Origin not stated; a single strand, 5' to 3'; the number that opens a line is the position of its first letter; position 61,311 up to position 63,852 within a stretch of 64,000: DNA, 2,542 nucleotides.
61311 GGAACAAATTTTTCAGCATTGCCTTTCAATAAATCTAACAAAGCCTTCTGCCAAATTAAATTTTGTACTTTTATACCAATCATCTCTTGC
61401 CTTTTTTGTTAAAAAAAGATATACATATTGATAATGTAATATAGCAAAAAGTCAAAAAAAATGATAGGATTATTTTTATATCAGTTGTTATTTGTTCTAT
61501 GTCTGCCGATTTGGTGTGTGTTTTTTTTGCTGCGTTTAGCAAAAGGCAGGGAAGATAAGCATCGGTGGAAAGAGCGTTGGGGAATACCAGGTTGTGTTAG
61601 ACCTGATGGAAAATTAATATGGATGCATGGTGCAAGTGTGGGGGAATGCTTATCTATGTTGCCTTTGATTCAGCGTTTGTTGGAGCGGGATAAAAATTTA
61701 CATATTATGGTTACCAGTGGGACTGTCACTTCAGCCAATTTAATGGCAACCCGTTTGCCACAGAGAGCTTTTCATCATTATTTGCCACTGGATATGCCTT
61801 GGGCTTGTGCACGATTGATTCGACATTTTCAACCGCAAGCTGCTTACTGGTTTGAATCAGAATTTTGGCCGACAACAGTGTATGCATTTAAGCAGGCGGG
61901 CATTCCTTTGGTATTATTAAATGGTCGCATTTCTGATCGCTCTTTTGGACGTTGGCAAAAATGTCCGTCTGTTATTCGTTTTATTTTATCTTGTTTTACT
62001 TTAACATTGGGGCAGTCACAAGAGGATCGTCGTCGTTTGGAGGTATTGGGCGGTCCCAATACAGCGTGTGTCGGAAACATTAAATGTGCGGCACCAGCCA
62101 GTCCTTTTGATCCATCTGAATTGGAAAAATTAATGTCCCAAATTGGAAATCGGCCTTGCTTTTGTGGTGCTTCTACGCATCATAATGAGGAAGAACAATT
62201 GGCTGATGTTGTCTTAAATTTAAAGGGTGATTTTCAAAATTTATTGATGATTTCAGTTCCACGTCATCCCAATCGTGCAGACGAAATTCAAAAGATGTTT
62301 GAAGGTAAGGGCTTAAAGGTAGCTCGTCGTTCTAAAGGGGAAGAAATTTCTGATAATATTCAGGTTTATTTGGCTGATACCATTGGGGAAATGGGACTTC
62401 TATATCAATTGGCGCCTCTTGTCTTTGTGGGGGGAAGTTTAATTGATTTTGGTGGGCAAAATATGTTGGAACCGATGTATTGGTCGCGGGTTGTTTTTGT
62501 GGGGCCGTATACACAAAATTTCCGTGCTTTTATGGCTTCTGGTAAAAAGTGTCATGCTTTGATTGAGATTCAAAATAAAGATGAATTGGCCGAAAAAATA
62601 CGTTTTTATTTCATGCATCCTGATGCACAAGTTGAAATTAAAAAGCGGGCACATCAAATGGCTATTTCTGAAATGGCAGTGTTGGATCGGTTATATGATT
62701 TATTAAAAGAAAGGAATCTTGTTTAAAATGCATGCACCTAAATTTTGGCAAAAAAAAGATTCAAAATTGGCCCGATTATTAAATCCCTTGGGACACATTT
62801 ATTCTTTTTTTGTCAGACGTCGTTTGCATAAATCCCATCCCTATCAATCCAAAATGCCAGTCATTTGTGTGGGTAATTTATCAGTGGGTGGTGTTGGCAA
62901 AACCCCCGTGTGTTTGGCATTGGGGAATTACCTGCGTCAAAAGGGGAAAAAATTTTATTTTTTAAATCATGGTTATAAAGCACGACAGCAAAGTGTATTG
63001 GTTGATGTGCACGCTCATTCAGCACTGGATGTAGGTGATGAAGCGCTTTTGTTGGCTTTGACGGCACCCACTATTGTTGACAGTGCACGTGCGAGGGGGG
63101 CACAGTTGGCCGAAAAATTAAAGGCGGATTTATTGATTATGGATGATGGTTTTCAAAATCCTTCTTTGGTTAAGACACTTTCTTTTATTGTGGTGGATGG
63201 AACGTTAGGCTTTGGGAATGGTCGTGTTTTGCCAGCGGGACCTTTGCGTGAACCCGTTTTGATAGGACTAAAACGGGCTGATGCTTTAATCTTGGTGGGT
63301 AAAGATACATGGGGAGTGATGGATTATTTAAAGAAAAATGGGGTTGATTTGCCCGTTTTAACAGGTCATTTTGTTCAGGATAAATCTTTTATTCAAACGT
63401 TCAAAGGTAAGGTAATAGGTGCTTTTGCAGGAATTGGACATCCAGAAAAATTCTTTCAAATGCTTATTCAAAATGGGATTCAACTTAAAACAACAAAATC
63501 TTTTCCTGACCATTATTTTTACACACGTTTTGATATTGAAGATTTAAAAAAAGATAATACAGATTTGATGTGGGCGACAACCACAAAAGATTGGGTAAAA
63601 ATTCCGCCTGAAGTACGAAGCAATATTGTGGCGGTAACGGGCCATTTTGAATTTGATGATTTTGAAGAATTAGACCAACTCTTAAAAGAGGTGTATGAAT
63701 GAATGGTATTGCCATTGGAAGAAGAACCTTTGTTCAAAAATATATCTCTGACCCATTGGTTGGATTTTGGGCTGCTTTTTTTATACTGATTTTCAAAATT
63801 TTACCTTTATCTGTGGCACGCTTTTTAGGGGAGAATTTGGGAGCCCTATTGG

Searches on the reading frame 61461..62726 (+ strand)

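Call 47: search_protein_families(library=pfam, proteins=[window:61461-62726:+], max_evalue=0.0001)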
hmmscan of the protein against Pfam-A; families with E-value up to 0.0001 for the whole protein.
window:61461-62726:+ (421 aa): 1 family
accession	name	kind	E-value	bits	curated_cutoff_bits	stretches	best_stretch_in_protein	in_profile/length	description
PF04413.22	Glycos_transf_N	-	2.3e-55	187.3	23.9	1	34-210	1-178/179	3-Deoxy-D-manno-octulosonic-acid transferase (kdotransferase)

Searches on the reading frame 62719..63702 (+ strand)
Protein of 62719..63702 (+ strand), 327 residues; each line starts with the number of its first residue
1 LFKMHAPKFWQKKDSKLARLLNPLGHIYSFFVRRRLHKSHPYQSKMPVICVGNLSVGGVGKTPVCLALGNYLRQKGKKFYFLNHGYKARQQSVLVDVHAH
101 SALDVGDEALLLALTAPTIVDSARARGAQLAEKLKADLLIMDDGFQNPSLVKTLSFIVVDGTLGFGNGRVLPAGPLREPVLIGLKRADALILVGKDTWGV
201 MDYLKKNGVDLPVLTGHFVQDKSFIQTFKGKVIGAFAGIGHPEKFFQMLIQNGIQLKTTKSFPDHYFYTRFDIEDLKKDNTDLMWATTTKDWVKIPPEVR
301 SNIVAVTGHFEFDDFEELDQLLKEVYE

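Call 47: search_protein_families(library=pfam, proteins=[window:62719-63702:+], max_evalue=0.0001)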
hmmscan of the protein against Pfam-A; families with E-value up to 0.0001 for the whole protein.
window:62719-63702:+ (327 aa): 1 family
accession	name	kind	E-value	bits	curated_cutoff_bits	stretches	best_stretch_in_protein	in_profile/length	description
PF02606.20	LpxK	-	2.4e-78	264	27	1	18-325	2-326/328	Tetraacyldisaccharide-1-P 4'-kinase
